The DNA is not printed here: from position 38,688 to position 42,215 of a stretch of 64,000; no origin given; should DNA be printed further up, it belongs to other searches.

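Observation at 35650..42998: Compact DISARM-like candidate defence module: PLD-SNF2 helicase fusion plus 1075-aa Eco57I/PglX-type N6-adenine methyltransferase in an AT-rich island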

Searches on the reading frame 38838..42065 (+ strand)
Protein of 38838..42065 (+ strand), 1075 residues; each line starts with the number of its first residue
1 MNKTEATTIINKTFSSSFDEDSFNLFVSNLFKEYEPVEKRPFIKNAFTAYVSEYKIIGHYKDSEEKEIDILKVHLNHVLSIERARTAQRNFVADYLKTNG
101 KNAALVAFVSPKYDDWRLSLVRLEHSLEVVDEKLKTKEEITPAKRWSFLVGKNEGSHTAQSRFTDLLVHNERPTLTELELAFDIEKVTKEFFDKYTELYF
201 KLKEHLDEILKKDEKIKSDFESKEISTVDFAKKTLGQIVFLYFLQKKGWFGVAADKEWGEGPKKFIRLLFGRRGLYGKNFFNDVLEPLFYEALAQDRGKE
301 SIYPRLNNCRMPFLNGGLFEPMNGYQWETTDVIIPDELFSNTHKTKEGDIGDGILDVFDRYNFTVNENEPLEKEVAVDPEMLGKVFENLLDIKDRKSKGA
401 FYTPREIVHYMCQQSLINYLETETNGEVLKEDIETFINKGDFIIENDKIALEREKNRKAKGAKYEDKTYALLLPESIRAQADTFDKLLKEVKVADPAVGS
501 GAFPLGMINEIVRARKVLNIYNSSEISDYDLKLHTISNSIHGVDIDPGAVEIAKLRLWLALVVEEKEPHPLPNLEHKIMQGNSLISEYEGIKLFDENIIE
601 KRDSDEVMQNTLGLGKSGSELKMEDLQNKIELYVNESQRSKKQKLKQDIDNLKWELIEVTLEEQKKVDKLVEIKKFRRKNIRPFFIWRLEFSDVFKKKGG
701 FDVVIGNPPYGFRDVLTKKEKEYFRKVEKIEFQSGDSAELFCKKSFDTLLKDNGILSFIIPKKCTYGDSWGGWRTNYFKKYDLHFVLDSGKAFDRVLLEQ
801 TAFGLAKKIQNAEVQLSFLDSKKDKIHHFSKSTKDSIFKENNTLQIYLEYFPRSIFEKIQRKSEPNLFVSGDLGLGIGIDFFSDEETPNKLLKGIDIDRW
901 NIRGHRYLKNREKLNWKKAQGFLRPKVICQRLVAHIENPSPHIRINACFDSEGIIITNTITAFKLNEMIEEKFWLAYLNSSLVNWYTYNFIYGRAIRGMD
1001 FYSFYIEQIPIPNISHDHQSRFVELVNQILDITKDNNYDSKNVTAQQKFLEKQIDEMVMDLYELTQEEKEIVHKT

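Call 6: search_protein_families(library=pfam, proteins=[window:38838-42065:+], max_evalue=0.01)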
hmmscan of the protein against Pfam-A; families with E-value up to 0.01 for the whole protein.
window:38838-42065:+ (1075 aa): 4 families
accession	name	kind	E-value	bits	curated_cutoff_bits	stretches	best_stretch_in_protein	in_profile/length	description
PF07669.17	Eco57I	-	7.6e-30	104.7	25.3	1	538-789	1-165/171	Eco57I restriction-modification methylase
PF02384.22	N6_Mtase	-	9.1e-09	35.5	20.4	0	380-423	4-45/311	N-6 DNA Methylase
PF12950.13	TaqI_C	-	4.2e-07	30.7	26.5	1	890-1011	2-118/118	TaqI-like C-terminal specificity domain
PF20473.4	MmeI_Mtase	-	4.6e-07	29.7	27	1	482-758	12-196/259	MmeI, DNA-methyltransferase domain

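Call 7: search_protein_families(library=padloc, proteins=[window:38838-42065:+], max_evalue=0.01)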
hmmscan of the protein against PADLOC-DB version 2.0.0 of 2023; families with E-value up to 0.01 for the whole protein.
window:38838-42065:+ (1075 aa): 40 families (the best 25 are shown)
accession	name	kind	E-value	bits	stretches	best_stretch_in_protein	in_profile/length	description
PDLC03596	REase_MTase_IIG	-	1.8e-201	670.1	4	1-427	1-457/1148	Type IIG restriction enzyme-methyltransferase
PDLC03601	REase_MTase_IIG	-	2.1e-48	162.9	1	229-764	238-736/1110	Type IIG restriction enzyme-methyltransferase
PDLC03612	REase_MTase_IIG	-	3e-41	139.6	5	948-1072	1119-1243/1247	Type IIG restriction enzyme-methyltransferase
PDLC02643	DrmMI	-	1.7e-23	80.5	2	639-768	800-940/1347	DrmMI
PDLC03348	MTase_II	-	8.4e-22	75.4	1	698-1072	344-708/727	Type II methyltransferase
PDLC03630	REase_MTase_IIG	-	9.4e-22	74.7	2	488-786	404-703/1100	Type IIG restriction enzyme-methyltransferase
PDLC02638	DrmMI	-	2.4e-18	63.7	2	637-755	806-929/935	DrmMI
PDLC03609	REase_MTase_IIG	-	4.3e-16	55.9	2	685-813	543-669/1066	Type IIG restriction enzyme-methyltransferase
PDLC03627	REase_MTase_IIG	-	5.5e-16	55.5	1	376-559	327-480/1136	Type IIG restriction enzyme-methyltransferase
PDLC02518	PglX|PglXI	-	2.3e-15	53.4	1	388-777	217-585/1412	PglX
PDLC03629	REase_MTase_IIG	-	2.3e-13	46.9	2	477-591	423-542/1182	Type IIG restriction enzyme-methyltransferase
PDLC03338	MTase_II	-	1.7e-12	44.9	2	696-823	241-366/604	Type II methyltransferase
PDLC02529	PglX|PglXI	-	5.4e-12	42.2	1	488-589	226-323/1189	PglX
PDLC02646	DrmMI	-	8.6e-12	42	2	535-586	49-97/792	DrmMI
PDLC03622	REase_MTase_IIG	-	1.4e-11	40.5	2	529-588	589-645/1524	Type IIG restriction enzyme-methyltransferase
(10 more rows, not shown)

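Call 8: search_protein_families(library=ncbifam, proteins=[window:38838-42065:+], max_evalue=0.01)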
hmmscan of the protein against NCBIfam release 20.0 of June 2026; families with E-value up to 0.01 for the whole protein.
window:38838-42065:+ (1075 aa): 3 families
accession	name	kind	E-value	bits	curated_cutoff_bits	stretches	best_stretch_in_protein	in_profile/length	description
NF033452.1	BREX_1_MTaseX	exception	5.1e-21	74.3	500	1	401-861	253-668/1210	BREX-1 system adenine-specific DNA-methyltransferase PglX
NF033455.1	BREX_6_MTaseX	exception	1.1e-12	46.3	900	1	468-811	306-661/1319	BREX-6 system adenine-specific DNA-methyltransferase PglX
NF033451.1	BREX_2_MTaseX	equivalog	2.1e-10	39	400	1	488-598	222-329/1185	BREX-2 system adenine-specific DNA-methyltransferase PglX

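Call 20: search_solved_structures(query=window:38838-42062:+, max_evalue=0.01, show_alignments=1)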
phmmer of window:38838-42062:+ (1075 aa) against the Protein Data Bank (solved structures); distinct sequences matched with E-value up to 0.01: 2.
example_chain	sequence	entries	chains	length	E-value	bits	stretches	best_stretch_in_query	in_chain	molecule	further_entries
8cxz_A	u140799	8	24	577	0.00036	21.8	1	375-419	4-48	Site-specific DNA-methyltransferase (adenine-specific)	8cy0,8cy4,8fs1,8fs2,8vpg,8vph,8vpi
7lni_A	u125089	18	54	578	0.0004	21.7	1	375-419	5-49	Site-specific DNA-methyltransferase (adenine-specific)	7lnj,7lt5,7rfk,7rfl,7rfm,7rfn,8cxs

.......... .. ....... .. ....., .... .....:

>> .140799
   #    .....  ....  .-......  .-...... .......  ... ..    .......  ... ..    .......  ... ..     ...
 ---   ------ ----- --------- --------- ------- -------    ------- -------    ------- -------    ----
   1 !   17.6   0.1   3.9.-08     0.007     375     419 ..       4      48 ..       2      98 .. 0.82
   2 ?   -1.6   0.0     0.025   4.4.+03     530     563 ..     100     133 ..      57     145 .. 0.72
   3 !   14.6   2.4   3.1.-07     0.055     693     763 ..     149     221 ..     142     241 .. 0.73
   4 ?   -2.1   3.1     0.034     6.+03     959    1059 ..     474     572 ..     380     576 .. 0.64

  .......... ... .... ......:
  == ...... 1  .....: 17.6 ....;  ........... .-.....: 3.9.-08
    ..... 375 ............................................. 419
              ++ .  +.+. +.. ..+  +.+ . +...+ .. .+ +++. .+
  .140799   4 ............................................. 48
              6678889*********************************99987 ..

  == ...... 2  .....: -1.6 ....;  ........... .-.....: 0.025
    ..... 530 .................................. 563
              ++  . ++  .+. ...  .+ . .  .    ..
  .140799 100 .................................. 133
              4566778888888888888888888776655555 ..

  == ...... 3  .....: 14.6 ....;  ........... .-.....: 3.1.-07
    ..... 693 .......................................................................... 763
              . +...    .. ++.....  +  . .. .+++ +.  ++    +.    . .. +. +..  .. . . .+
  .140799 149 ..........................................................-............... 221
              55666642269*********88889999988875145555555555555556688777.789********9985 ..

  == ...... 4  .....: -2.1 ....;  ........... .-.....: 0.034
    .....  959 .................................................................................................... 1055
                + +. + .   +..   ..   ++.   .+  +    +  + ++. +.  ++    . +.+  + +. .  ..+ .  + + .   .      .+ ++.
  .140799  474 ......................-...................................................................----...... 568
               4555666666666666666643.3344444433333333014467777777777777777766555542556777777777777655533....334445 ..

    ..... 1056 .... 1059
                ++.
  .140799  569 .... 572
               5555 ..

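Call 31: find_homologous_proteins(query=window:38838-42062:+, max_evalue=1e-10)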
Query window:38838-42062:+ (1075 aa): 8000 proteins with E <= 1e-10 among 8000 candidates; the best 120 are listed.
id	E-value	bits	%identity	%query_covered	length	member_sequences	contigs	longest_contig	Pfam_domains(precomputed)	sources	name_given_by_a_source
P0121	0.0e+0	2438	100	100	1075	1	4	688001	PF02384.23,PF07669.18,PF12950.14,PF20473.5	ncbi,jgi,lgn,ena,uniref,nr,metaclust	ncbi:MAG: hypothetical protein A2571_01920 [Candidatus Vogelbacteria bacterium RIFOXYD1_FULL_44_32]|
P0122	0.0e+0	1828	75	100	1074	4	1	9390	PF07669.18,PF12950.14,PF20473.5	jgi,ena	jgi:hypothetical protein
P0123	0.0e+0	1642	65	100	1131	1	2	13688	PF02384.23,PF07669.18,PF12950.14,PF20473.5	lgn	-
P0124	0.0e+0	1404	62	100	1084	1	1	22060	PF02384.23,PF07669.18,PF12950.14,PF20473.5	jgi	-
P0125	0.0e+0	1309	55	99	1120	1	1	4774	PF02384.23,PF07669.18,PF12950.14,PF20473.5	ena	-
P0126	0.0e+0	1296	59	100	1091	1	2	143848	PF02384.23,PF07669.18,PF12950.14,PF20473.5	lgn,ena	-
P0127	0.0e+0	1287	59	100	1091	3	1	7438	PF02384.23,PF07669.18,PF12950.14,PF20473.5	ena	-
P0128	0.0e+0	1257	57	100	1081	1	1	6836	PF02384.23,PF07669.18,PF12950.14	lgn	-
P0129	0.0e+0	1252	54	100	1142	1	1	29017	PF02384.23,PF07669.18,PF12950.14,PF20473.5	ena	-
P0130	0.0e+0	1247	72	71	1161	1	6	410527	PF02384.23,PF07669.18,PF12950.14,PF20473.5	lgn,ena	-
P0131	0.0e+0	1246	57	100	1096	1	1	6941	PF02384.23,PF07669.18,PF12950.14,PF20473.5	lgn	-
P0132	0.0e+0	1242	70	72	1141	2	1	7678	PF02384.23,PF07669.18,PF12950.14,PF20473.5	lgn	-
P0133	0.0e+0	1241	76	66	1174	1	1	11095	PF02384.23,PF07669.18,PF12950.14,PF20473.5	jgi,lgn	-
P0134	0.0e+0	1238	73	68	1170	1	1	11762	PF02384.23,PF07669.18,PF12950.14,PF20473.5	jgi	-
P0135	0.0e+0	1234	56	100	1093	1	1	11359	PF02384.23,PF07669.18,PF12950.14,PF20473.5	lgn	-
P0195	0.0e+0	1105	51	100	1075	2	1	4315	PF02384.23,PF07669.18,PF12950.14,PF20473.5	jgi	-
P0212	0.0e+0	1075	51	100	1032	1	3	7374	PF02384.23,PF07669.18,PF12950.14,PF20473.5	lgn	-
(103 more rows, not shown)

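Call 33: search_solved_structures(query=A2, max_evalue=1, show_alignments=0)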
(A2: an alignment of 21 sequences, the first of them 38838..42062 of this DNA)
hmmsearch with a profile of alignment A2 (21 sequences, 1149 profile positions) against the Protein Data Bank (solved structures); distinct sequences matched with E-value up to 1: 20.
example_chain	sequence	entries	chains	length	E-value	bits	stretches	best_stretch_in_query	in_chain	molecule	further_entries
7lni_A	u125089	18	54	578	4.3e-44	154.1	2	760-1133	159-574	Site-specific DNA-methyltransferase (adenine-specific)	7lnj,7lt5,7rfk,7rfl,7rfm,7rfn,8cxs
8cxz_A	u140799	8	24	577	4.3e-44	154.1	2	760-1133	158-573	Site-specific DNA-methyltransferase (adenine-specific)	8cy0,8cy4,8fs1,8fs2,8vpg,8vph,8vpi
7qw5_A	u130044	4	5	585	4.2e-28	101.2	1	761-1138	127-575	Modification methylase BseCI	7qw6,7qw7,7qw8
8c45_A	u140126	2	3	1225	2.1e-20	75.7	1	761-1136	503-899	site-specific DNA-methyltransferase (adenine-specific)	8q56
9ewz_C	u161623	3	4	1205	1.8e-18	69.3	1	761-1089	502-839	Adenine-specific methyltransferase BrxX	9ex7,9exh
8zek_A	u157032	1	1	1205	1.8e-18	69.3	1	761-1089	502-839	site-specific DNA-methyltransferase (adenine-specific)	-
3s1s_A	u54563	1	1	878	1.8e-11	46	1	762-1105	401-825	restriction endonuclease BpuSI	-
1g38_A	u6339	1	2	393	5.1e-11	44.6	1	760-873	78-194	MODIFICATION METHYLASE TAQI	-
2ibs_A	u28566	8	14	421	5.9e-11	44.4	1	760-873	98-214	Modification methylase TaqI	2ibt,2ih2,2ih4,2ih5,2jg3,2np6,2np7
1aqj_A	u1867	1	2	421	5.9e-11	44.4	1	760-873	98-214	ADENINE-N6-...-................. TAQI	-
1aqi_A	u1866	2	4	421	7.4e-11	44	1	760-873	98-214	ADENINE-N6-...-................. TAQI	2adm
3lkd_A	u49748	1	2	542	9.4e-09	37.1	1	757-917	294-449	Type I restriction-modification system methyltransferase subunit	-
7bst_D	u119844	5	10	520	3.8e-07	31.8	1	755-942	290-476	Type I restriction enzyme EcoR124II M protein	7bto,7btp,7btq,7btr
7vru_A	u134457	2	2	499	5.5e-07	31.2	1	759-910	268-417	Site-specific DNA-methyltransferase (adenine-specific)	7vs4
7vru_B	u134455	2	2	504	1.8e-06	29.5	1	760-971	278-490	Site-specific DNA-methyltransferase (adenine-specific)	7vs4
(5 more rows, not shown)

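Call 110: search_protein_families(library=phrogs, proteins=[window:38838-42062:+], max_evalue=0.001)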
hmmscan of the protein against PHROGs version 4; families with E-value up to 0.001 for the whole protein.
window:38838-42062:+ (1075 aa): 5 families
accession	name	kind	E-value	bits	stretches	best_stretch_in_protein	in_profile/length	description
phrog_31645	-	unknown function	1.2e-30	107.4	3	388-598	379-586/1075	-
phrog_25988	-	unknown function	2.3e-15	56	2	678-713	832-868/1429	-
phrog_2713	-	unknown function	3.3e-08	34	0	372-413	163-206/520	-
phrog_1685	-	unknown function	1.3e-05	23.6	1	696-782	173-251/2278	-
phrog_11801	-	other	0.00073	17.7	0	701-776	231-297/2269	DNA methyltransferase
